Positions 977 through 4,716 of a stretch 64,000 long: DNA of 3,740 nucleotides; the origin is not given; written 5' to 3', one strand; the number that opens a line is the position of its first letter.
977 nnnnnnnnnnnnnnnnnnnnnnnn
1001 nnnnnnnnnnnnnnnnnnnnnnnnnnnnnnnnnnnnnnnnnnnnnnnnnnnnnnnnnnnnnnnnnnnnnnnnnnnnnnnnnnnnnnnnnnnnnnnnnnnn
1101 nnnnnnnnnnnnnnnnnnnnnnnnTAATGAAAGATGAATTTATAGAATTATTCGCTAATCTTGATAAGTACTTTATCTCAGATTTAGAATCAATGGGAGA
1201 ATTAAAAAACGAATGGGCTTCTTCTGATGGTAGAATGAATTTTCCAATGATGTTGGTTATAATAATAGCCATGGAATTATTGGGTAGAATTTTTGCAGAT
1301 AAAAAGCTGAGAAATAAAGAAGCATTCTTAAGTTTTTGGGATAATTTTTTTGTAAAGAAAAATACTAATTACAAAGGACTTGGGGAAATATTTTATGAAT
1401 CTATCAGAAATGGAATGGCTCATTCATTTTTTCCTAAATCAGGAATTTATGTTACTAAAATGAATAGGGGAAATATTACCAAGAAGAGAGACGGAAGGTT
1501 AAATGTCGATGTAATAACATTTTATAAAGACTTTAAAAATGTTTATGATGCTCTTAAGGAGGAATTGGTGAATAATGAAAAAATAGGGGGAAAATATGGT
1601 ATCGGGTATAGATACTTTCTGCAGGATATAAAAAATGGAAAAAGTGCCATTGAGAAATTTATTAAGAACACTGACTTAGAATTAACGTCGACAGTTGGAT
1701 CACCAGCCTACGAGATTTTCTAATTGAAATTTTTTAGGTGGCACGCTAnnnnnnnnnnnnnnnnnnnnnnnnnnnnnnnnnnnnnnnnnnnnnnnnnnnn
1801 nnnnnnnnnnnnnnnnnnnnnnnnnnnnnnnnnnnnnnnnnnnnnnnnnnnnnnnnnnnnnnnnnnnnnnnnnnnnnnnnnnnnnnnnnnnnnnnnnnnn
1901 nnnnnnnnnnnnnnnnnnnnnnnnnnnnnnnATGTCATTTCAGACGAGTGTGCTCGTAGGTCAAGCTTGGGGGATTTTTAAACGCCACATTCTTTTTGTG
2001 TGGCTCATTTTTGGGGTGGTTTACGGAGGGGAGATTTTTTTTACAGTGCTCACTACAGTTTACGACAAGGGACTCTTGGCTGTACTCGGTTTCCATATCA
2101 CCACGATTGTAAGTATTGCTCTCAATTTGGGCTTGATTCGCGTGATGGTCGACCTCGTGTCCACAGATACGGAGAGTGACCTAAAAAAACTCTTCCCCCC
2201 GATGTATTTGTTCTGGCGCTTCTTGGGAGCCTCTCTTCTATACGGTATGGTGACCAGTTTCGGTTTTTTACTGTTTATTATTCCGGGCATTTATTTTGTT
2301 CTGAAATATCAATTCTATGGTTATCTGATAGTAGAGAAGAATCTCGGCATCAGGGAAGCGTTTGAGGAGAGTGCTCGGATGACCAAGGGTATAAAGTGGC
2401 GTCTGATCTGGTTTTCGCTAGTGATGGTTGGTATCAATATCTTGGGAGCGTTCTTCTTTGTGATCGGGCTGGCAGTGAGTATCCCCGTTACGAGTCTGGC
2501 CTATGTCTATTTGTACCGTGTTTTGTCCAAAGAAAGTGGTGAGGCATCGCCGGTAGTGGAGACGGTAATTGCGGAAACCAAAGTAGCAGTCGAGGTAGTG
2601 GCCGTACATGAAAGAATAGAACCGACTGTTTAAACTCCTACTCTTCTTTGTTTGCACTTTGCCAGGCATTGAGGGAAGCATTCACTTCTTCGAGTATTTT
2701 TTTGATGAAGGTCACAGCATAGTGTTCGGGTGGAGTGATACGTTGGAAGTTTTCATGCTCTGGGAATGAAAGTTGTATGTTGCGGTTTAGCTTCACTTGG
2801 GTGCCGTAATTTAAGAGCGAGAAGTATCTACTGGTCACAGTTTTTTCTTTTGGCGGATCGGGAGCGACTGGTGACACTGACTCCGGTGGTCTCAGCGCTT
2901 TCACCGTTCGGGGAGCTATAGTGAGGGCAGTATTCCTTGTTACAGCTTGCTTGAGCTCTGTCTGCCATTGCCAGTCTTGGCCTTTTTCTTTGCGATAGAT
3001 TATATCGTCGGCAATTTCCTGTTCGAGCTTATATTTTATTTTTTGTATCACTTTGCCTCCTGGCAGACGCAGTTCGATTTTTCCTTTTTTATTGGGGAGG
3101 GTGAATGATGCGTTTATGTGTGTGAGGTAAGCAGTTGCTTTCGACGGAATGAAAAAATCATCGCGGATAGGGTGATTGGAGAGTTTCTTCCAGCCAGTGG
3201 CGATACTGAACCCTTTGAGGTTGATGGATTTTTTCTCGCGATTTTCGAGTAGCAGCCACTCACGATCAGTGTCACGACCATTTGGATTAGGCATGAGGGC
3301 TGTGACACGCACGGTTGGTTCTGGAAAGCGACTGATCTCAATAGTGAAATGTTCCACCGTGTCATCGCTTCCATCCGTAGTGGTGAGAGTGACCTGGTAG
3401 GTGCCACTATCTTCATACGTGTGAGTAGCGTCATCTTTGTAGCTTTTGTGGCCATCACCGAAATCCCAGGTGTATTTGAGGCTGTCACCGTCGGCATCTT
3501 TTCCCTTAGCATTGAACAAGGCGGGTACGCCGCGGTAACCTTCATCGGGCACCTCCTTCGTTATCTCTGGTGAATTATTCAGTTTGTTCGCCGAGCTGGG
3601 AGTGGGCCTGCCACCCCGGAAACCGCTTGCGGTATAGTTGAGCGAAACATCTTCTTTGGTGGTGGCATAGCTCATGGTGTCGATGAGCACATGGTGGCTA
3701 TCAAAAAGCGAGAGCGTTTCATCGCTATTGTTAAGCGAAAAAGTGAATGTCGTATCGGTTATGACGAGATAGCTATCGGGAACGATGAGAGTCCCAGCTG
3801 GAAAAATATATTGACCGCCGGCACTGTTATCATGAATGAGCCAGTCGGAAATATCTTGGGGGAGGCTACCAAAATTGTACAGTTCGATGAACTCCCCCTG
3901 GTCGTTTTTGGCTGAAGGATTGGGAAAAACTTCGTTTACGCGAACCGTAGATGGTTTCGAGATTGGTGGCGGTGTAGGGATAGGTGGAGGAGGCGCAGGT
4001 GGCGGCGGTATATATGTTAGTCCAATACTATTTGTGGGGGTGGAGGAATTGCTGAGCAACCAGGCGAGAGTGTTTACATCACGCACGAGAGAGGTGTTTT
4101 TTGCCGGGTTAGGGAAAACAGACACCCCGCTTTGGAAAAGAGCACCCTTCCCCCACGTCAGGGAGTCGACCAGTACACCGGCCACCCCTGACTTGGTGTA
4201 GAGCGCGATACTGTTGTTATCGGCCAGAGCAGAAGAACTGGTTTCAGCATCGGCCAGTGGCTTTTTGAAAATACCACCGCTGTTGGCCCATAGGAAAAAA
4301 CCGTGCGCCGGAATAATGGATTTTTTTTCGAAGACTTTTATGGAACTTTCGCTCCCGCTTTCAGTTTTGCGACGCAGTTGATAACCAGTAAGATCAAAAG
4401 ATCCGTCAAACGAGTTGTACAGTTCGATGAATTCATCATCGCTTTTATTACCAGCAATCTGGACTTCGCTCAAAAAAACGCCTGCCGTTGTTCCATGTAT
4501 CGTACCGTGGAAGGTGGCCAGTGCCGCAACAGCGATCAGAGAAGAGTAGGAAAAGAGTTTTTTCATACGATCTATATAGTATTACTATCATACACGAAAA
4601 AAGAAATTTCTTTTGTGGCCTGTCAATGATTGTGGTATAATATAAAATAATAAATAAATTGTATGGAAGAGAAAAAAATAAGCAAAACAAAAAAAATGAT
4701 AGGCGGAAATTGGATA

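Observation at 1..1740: Strongly AT-rich three-gene island, one protein with a HEPN-like RNxxxHxF motif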

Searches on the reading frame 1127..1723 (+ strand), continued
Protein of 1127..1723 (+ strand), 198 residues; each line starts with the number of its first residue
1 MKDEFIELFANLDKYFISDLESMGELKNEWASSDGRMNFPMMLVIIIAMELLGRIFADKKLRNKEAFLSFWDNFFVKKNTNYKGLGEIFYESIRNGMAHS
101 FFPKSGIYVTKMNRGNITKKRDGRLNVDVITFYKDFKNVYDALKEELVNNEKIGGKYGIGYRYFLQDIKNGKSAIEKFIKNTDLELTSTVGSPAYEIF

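Call 83: find_encoding_contigs(protein=P0009, flank=4000, max_places=4)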
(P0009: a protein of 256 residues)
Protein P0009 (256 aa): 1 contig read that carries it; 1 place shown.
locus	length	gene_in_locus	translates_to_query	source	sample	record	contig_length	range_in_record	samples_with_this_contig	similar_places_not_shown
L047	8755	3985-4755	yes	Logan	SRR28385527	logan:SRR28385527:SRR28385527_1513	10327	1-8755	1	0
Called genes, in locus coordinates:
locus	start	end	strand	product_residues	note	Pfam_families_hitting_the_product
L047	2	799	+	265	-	?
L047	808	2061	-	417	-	PF00817:IMS, PF11799:IMS_C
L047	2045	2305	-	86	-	-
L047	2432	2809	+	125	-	PF17561:TssO (faint)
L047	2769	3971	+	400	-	-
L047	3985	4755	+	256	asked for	-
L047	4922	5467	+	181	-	-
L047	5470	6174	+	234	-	-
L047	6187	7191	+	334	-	-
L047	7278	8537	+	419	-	PF00083:Sugar_tr, PF07690:MFS_1, PF12832:MFS_1_like, PF07690:MFS_1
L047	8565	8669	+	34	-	-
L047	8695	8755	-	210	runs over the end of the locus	-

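Call 94: search_dna_similar(query=window:1127-1723:+, collection=plasmids, mode=protein, max_evalue=0.01)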
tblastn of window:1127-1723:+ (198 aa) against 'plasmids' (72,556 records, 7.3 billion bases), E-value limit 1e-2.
No match.

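Call 96: search_dna_similar(query=window:1127-1723:+, collection=phages, mode=protein, max_evalue=0.01)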
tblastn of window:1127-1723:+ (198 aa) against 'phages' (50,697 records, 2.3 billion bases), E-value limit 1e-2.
No match.

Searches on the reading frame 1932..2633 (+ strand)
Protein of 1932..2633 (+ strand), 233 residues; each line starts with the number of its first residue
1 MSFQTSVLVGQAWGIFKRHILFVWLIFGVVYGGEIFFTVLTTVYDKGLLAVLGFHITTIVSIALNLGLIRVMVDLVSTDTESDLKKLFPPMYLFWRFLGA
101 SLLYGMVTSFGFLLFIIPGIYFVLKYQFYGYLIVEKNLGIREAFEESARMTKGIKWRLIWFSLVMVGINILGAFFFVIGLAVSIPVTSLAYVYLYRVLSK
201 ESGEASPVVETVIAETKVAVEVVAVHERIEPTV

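Call 5: search_protein_families(library=pfam, proteins=[window:1932-2633:+], max_evalue=1)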
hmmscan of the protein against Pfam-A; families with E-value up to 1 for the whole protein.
window:1932-2633:+ (233 aa): 3 families
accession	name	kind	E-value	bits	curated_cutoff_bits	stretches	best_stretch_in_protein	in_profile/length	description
PF06161.16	DUF975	-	2.1e-12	47.8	34.8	2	112-200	152-241/243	Protein of unknown function (DUF975)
PF06790.16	UPF0259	-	1.1e-05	25.8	31.4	1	55-152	90-188/248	Uncharacterised protein family (UPF0259)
PF10110.14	GPDPase_memb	-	0.0018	17.5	29.6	1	109-180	165-236/321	Membrane domain of glycerophosphoryl diester phosphodiesterase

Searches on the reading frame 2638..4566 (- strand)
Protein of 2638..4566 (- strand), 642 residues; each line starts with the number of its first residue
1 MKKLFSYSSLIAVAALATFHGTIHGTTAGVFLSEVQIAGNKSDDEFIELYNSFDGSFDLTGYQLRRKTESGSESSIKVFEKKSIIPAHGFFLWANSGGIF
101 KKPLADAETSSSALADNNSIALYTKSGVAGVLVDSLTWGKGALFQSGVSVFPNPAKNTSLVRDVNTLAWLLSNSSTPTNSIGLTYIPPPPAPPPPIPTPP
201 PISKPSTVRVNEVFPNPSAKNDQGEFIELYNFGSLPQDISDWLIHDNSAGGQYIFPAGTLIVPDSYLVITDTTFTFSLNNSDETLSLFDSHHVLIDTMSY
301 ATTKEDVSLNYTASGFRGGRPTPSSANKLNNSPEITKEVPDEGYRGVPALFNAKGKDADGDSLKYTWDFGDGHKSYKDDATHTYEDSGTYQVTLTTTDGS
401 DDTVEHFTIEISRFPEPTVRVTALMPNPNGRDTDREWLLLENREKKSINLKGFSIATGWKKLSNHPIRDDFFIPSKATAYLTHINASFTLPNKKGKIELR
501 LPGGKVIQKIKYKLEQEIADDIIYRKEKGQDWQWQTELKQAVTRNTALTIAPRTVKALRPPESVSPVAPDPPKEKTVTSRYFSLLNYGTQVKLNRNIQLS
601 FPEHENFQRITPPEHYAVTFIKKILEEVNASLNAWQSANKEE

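Call 5: search_protein_families(library=pfam, proteins=[window:2638-4566:-], max_evalue=1)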
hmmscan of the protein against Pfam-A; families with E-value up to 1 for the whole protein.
window:2638-4566:- (642 aa): 3 families
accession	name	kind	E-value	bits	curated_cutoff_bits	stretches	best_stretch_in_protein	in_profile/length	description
PF00932.25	LTD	-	1.5e-40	138.4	34.3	3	203-300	3-107/109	Lamin Tail Domain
PF18911.6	PKD_4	-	1.2e-16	60.9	27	1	330-404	1-76/85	PKD domain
PF00801.26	PKD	-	8e-13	48.6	23.5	1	346-399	14-68/80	PKD domain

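Call 27: find_encoding_contigs(protein=window:2638-4566:-, flank=10000, max_places=4)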
Protein window:2638-4566:- (642 aa): 1 contig read that carries it; 1 place shown.
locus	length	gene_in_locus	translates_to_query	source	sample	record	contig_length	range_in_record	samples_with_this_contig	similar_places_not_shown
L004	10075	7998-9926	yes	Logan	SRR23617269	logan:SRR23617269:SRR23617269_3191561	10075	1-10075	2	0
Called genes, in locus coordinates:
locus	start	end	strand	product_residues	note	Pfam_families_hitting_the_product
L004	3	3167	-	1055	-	?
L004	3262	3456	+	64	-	-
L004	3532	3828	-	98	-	-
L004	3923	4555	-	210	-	PF06736:TMEM175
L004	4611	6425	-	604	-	-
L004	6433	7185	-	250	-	PF01510:Amidase_2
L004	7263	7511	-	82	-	-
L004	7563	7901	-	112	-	-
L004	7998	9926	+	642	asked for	PF00932:LTD, PF00801:PKD, PF18911:PKD_4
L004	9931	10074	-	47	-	?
